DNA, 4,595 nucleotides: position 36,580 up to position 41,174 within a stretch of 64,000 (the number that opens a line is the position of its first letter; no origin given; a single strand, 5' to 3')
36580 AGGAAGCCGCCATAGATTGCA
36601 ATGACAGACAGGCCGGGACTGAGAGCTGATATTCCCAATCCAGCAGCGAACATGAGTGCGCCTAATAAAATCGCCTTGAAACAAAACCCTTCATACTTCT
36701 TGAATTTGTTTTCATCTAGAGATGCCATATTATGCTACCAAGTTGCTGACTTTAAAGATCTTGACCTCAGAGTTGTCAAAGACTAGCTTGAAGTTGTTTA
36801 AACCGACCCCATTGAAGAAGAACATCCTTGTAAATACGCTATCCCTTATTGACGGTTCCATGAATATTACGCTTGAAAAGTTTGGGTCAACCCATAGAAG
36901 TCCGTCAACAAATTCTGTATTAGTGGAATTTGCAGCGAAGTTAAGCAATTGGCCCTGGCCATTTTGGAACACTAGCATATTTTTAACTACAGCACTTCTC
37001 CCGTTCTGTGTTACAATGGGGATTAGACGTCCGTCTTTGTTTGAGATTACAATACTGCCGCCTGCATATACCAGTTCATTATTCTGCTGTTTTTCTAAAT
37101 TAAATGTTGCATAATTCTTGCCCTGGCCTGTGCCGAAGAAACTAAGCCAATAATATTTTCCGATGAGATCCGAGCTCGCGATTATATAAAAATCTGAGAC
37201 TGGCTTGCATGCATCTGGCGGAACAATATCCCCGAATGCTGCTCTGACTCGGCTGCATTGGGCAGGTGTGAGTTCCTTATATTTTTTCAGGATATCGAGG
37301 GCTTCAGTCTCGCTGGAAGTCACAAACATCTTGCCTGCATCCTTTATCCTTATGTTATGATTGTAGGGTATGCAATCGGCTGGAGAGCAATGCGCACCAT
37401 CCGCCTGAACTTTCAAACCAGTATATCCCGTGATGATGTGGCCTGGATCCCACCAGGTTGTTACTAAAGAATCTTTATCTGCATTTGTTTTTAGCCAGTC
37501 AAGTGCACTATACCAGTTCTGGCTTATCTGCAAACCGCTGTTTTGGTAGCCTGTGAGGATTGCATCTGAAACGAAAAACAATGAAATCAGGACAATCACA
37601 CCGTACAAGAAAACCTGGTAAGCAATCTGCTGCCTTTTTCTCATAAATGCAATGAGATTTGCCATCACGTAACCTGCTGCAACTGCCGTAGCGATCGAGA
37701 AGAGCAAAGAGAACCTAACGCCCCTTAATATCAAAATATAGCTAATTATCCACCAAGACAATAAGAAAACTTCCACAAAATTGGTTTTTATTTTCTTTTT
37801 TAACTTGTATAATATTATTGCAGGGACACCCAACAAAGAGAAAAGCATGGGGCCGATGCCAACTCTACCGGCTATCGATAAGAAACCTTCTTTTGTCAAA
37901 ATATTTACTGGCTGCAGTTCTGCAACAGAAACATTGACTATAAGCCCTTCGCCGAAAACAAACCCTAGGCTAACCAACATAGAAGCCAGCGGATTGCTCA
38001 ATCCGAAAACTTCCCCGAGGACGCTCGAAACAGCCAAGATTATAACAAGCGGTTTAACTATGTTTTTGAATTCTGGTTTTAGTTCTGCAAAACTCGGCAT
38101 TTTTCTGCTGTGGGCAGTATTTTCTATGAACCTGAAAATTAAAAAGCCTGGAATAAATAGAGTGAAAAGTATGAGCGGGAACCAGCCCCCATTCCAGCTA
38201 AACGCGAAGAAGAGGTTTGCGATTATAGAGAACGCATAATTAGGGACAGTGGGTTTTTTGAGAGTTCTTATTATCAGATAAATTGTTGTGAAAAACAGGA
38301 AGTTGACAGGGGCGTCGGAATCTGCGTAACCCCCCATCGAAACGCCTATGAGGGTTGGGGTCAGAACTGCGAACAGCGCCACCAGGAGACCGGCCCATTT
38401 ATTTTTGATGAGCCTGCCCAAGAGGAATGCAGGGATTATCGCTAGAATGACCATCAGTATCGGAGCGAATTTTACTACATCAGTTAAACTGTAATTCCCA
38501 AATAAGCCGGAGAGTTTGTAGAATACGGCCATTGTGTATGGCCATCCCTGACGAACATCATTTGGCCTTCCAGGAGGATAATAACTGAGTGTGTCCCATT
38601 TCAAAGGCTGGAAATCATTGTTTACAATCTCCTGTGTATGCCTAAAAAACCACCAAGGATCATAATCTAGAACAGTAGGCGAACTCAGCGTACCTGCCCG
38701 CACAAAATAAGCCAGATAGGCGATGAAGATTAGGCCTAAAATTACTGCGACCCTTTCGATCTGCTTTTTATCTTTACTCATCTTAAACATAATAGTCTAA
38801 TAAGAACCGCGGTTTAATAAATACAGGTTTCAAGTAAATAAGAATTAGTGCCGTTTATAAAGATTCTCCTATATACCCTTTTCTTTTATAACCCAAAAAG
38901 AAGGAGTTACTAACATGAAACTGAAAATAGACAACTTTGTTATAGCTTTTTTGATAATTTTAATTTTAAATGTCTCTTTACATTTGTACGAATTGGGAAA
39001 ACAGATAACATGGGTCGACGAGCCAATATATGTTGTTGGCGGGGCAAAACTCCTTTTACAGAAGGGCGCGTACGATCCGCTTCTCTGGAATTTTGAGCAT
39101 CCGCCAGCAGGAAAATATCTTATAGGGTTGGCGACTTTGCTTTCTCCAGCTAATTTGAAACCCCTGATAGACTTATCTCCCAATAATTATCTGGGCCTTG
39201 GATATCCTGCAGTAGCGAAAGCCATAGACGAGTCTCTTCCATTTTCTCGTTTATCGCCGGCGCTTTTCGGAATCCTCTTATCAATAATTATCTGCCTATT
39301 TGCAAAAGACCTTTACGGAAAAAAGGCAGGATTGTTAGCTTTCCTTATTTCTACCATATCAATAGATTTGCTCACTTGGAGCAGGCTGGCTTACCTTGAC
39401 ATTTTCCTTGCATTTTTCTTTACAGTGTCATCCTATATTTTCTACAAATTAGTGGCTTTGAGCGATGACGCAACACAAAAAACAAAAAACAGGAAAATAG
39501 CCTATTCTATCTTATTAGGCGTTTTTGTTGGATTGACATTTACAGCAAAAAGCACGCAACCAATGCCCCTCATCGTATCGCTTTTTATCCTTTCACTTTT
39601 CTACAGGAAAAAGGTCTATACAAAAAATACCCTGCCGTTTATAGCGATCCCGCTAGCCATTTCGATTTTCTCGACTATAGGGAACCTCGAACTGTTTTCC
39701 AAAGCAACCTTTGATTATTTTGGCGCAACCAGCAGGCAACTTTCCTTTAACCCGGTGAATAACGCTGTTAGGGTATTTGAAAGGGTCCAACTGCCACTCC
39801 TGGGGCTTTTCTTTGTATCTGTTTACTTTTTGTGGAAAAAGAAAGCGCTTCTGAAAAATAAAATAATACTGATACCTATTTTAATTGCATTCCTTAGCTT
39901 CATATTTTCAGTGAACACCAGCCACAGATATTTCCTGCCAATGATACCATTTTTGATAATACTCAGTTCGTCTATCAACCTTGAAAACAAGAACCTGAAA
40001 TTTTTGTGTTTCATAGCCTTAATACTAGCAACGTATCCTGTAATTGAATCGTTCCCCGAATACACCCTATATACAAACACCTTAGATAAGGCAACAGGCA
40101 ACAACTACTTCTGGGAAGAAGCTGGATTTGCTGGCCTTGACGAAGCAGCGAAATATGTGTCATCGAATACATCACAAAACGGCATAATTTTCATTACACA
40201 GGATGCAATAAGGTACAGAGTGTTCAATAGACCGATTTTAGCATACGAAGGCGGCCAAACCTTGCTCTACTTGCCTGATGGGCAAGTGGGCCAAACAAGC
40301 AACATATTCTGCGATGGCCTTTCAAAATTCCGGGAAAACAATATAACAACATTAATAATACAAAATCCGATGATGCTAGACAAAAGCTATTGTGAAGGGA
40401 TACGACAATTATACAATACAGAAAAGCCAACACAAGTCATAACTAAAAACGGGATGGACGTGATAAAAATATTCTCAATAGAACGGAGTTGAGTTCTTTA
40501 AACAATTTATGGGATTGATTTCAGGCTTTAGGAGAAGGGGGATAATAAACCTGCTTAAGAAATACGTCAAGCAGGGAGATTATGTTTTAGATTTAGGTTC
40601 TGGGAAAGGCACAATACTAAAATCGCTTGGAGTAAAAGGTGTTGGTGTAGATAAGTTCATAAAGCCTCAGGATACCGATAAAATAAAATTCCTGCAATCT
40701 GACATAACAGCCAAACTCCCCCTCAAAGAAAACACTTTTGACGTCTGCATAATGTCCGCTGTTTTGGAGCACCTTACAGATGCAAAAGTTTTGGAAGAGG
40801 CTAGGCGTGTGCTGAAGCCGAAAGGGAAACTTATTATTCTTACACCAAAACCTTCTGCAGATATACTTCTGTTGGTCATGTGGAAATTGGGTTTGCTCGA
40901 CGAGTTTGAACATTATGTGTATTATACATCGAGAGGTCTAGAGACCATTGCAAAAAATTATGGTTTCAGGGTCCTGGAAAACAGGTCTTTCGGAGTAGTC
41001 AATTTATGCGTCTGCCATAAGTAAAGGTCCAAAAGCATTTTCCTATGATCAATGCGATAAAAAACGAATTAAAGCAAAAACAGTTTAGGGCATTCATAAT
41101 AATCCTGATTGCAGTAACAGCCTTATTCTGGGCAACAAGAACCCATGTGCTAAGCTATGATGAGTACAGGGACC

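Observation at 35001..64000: Large surface-glycan (agl-like) island of about 29 kb with AglH, AglB (WWDPG variant), multiple GT-C, GT4 and GT2 transferases and five methyltransferases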

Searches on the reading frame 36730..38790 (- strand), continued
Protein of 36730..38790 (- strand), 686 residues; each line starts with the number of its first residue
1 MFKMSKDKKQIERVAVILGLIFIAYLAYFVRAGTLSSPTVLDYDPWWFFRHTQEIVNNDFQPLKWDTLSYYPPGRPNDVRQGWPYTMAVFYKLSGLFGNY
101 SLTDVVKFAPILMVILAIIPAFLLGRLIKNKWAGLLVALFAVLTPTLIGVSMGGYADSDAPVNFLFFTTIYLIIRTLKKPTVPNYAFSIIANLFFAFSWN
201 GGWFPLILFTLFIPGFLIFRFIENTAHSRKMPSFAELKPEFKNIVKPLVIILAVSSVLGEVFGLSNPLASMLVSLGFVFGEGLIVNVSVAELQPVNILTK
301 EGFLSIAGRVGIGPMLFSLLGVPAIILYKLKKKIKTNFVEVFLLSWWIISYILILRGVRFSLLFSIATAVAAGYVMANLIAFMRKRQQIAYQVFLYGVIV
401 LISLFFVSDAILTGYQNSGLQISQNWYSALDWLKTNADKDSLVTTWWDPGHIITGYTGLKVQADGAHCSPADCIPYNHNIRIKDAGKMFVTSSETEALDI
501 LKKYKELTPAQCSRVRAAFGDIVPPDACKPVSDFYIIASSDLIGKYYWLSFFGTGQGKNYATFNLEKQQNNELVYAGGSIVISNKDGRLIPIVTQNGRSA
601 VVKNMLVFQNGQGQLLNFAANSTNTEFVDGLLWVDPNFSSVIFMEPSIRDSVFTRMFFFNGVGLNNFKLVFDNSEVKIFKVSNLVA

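Call 58: fold_search(model_id=the predicted structure, library=pdb)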
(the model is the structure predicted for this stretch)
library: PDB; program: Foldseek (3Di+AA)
matches with E <= 10: 399; with E <= 0.001: 40
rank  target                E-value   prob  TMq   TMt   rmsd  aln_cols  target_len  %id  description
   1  6gxc_A                1.1e-20  1.00  0.69  0.67   9.3       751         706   16  Bacterial oligosaccharyltransferase PglB in complex with an inhibitory peptide and a reactive lipid-linked oligosaccha (released 2018-11-14)
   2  5ogl_A                1.8e-20  1.00  0.68  0.66   9.4       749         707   16  Structure of bacterial oligosaccharyltransferase PglB in complex with an acceptor peptide and an lipid-linked oligosac (released 2017-10-25)
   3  3rce_A                4.3e-20  1.00  0.66  0.66  10.0       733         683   16  Bacterial oligosaccharyltransferase PglB (released 2011-06-15)
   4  7e9s_A                8.6e-17  1.00  0.62  0.50   9.9       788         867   17  Archaeal oligosaccharyltransferase AglB from Archaeoglobus fulgidus in complex with an inhibitory peptide and a dolich (released 2021-09-08)
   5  9n9j_I                1.0e-16  1.00  0.58  0.57  14.2       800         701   16  Structure of a GRP94 folding intermediate engaged with a CCDC134- and FKBP11-bound secretory translocon (released 2025-11-19)
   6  8b6l_I                1.9e-16  1.00  0.60  0.60  13.5       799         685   16  Subtomogram average of the human Sec61-TRAP-OSTA-translocon (released 2022-12-07)
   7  3wak                  9.2e-16  1.00  0.60  0.49  11.0       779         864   17  Crystal structure of the Archaeoglobus fulgidus oligosaccharyltransferase (O29867_ARCFU) in the apo form (released 2013-10-30)
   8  8agc_A                1.1e-15  1.00  0.60  0.59  13.7       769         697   16  Structure of yeast oligosaccharylransferase complex with lipid-linked oligosaccharide and non-acceptor peptide bound (released 2022-12-07)
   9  3waj                  1.2e-15  1.00  0.59  0.52  11.4       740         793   17  Crystal structure of the Archaeoglobus fulgidus oligosaccharyltransferase (O29867_ARCFU) complex with Zn and sulfate (released 2013-10-30)
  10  8pn9_A                2.3e-15  1.00  0.61  0.64  12.1       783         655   15  Structure of human oligosaccharyltransferase OST-A complex bound to NGI-1 (released 2024-05-08)
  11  8age_A                2.6e-15  1.00  0.65  0.68   8.8       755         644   17  Structure of yeast oligosaccharylransferase complex with acceptor peptide bound (released 2022-12-07)
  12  5gmy_A                2.6e-15  1.00  0.60  0.50  11.7       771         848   16  Crystal structure of the Archaeoglobus fulgidus oligosaccharyltransferase (O29867_ARCFU) tethered with an acceptor pep (released 2017-02-01)
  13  7oci_F                2.7e-15  1.00  0.62  0.67   9.5       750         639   16  Cryo-EM structure of yeast Ost6p containing oligosaccharyltransferase complex (released 2022-02-16)
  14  8agb_A                3.8e-15  1.00  0.64  0.68   9.5       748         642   16  Structure of yeast oligosaccharylransferase complex with lipid-linked oligosaccharide bound (released 2022-12-07)
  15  6s7t_A                3.8e-15  1.00  0.62  0.61   8.8       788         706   16  Cryo-EM structure of human oligosaccharyltransferase complex OST-B (released 2019-12-18)
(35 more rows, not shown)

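Call 68: find_encoding_contigs(protein=window:36730-38790:-, flank=3000, max_places=6)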
Protein window:36730-38790:- (686 aa): no gene with exactly this product is on record in the collection.

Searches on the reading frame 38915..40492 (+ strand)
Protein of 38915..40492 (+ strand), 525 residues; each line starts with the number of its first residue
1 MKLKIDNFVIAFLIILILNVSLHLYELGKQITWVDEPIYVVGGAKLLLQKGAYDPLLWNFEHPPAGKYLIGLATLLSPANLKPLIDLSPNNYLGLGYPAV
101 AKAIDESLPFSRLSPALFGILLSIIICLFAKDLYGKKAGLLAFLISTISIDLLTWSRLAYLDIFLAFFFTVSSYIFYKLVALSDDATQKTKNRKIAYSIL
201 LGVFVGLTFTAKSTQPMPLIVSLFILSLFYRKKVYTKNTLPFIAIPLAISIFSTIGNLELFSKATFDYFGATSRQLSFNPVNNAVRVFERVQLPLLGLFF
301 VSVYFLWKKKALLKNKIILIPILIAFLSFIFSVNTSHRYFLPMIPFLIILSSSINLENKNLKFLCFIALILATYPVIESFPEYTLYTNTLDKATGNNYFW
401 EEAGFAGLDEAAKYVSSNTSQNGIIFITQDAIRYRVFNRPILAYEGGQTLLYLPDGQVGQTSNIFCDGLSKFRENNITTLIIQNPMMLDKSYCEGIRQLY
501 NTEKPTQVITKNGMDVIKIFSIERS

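Call 3: search_protein_families(library=pfam, proteins=[window:38915-40492:+], max_evalue=0.01)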
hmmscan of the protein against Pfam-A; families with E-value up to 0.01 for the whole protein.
window:38915-40492:+ (525 aa): 2 families
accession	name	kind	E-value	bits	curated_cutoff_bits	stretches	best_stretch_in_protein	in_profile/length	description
PF02366.24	PMT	-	7.2e-13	49.1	22.7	1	61-230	44-202/245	Dolichyl-phosphate-mannose-protein mannosyltransferase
PF13231.12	PMT_2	-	2.2e-09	38.2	26.1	1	112-254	25-156/160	Dolichyl-phosphate-mannose-protein mannosyltransferase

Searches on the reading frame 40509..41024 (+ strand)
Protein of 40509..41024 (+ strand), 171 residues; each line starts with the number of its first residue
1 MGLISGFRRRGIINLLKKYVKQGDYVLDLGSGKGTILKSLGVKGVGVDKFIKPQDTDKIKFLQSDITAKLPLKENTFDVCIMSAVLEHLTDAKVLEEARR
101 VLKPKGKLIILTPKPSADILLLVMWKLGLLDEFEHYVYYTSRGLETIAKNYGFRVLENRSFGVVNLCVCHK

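Call 3: search_protein_families(library=pfam, proteins=[window:40509-41024:+], max_evalue=0.01)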
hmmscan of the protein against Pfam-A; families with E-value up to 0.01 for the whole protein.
window:40509-41024:+ (171 aa): 11 families
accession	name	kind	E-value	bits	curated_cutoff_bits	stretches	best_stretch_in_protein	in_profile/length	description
PF13489.12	Methyltransf_23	-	1.3e-17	64.4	27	1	13-157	10-163/164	Methyltransferase domain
PF08241.18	Methyltransf_11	-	8.4e-15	55.6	21.2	1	27-110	1-95/95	Methyltransferase domain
PF13847.12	Methyltransf_31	-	7e-13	48.9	27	1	23-114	4-113/145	Methyltransferase domain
PF13649.12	Methyltransf_25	-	3.9e-11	43.9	27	1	26-106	1-97/97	Methyltransferase domain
PF01209.24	Ubie_methyltran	-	8.5e-08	32.3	20.1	1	51-112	92-153/233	ubiE/COQ5 methyltransferase family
PF08242.18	Methyltransf_12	-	3.3e-07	31.4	30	1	52-108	44-98/98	Methyltransferase domain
PF07021.18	MetW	-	4.5e-06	26.9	21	1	14-103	5-103/193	Methionine biosynthesis protein MetW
PF05148.21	Methyltransf_8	-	6.1e-05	23.4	27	1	12-110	63-156/219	Hypothetical methyltransferase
PF20922.3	Anamorsin_N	-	0.00039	20.6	27.1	1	57-111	32-88/163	Anamorsin, N-terminal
PF01728.25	FtsJ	-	0.0042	17.5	24.1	1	13-100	10-114/181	FtsJ-like methyltransferase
PF05175.20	MTS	-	0.0087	16.2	23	0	59-112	83-140/170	Methyltransferase small domain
